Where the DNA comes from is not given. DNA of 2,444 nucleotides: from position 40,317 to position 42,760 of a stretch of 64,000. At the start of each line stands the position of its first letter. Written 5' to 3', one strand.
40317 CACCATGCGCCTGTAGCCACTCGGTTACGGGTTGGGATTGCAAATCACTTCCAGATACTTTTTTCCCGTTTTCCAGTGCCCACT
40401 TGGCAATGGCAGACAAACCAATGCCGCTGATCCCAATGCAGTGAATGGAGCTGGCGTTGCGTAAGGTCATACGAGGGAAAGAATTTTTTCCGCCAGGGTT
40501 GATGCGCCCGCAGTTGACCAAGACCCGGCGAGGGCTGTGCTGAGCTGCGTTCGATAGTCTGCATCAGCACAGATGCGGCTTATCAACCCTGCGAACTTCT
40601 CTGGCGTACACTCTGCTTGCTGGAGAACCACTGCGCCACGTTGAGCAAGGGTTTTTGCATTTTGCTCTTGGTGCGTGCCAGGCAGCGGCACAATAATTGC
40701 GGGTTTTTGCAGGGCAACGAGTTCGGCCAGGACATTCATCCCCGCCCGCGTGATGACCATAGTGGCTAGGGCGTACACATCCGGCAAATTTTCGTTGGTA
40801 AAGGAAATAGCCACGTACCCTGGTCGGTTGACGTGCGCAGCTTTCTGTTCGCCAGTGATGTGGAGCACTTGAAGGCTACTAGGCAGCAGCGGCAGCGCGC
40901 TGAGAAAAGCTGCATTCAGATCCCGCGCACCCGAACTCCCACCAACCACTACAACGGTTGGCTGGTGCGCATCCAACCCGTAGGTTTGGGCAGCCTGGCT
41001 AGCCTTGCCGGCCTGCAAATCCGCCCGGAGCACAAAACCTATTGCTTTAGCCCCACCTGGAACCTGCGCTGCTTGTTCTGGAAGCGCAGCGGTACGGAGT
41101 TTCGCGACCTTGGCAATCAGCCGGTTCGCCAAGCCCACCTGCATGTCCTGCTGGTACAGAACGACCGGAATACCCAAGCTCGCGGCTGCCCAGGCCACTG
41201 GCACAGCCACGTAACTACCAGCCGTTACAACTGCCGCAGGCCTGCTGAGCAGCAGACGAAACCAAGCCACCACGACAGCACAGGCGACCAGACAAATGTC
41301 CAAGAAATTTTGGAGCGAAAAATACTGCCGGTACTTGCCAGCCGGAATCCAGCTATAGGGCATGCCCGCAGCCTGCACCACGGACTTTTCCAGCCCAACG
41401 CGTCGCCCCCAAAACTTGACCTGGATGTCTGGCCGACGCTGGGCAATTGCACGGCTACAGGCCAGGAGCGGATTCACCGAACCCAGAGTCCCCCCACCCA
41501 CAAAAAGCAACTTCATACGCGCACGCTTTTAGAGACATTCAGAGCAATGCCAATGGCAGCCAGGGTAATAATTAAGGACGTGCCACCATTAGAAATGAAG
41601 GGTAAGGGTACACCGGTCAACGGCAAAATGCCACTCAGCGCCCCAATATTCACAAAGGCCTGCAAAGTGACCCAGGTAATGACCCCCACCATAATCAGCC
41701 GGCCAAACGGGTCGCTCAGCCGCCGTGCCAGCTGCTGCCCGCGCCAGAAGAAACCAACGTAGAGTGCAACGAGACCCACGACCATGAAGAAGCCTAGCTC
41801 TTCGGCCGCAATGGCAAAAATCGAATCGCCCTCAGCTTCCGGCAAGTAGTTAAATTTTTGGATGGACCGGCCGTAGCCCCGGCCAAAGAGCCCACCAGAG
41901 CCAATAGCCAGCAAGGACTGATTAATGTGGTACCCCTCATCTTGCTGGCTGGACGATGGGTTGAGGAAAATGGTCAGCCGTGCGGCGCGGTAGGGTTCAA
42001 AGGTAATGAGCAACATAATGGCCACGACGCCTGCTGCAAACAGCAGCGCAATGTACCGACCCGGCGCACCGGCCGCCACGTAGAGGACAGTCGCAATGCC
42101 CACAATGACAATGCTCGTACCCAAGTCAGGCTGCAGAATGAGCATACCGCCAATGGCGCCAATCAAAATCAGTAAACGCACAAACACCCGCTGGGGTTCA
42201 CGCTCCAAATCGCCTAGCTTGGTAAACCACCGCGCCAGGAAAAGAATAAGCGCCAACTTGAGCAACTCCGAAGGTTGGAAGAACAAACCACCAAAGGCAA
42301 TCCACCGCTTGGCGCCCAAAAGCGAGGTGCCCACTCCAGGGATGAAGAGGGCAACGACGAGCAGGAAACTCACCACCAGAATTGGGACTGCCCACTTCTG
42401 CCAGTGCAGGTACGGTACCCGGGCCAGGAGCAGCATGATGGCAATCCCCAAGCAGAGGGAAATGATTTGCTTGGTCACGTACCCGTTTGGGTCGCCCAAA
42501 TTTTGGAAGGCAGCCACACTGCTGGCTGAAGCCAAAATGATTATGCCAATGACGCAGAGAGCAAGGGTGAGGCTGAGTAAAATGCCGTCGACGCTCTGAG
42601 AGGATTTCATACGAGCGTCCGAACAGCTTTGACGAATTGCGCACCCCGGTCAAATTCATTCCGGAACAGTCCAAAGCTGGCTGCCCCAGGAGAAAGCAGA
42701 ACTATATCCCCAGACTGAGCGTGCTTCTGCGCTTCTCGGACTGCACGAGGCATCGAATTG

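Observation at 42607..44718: PgeF (YfiH/DUF152 peptidoglycan editing factor) fused in frame to MurD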

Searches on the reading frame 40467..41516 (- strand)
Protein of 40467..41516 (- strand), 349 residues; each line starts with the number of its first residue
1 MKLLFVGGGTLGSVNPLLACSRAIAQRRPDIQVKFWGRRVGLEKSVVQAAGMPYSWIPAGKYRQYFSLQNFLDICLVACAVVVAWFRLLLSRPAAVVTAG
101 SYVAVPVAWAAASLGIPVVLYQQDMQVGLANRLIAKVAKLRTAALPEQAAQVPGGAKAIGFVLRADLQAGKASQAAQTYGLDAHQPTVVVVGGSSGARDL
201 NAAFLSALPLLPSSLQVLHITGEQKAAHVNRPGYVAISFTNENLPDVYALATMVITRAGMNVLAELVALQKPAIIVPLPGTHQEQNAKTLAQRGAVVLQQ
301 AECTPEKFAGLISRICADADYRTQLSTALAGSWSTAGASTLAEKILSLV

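Call 3: search_protein_families(library=pfam, proteins=[window:40467-41516:-], max_evalue=0.01)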
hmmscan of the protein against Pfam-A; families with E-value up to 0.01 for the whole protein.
window:40467-41516:- (349 aa): 2 families
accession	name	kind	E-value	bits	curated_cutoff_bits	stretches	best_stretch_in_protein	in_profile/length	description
PF04101.22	Glyco_tran_28_C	-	1.5e-27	97.1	22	1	187-328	1-153/166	Glycosyltransferase family 28 C-terminal domain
PF03033.26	Glyco_transf_28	-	1.8e-18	67.4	26.2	1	4-139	2-135/139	Glycosyltransferase family 28 N-terminal domain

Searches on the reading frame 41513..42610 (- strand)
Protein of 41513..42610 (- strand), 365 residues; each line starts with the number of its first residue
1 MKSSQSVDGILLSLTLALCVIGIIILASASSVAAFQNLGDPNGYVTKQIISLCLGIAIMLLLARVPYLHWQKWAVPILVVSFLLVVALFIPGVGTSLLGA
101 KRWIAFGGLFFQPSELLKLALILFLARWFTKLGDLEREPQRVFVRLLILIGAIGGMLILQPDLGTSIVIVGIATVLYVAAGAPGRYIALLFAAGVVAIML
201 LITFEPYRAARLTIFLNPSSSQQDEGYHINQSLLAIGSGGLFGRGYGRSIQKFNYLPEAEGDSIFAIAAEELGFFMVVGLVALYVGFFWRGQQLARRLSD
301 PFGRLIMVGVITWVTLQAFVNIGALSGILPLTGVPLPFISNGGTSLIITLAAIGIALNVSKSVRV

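Call 3: search_protein_families(library=pfam, proteins=[window:41513-42610:-], max_evalue=0.01)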
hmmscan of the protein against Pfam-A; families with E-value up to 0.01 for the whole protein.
window:41513-42610:- (365 aa): 1 family
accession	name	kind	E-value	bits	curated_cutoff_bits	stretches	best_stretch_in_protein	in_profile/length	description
PF01098.24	FTSW_RODA_SPOVE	-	3.8e-103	345.6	26.4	1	12-363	4-354/356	Cell cycle protein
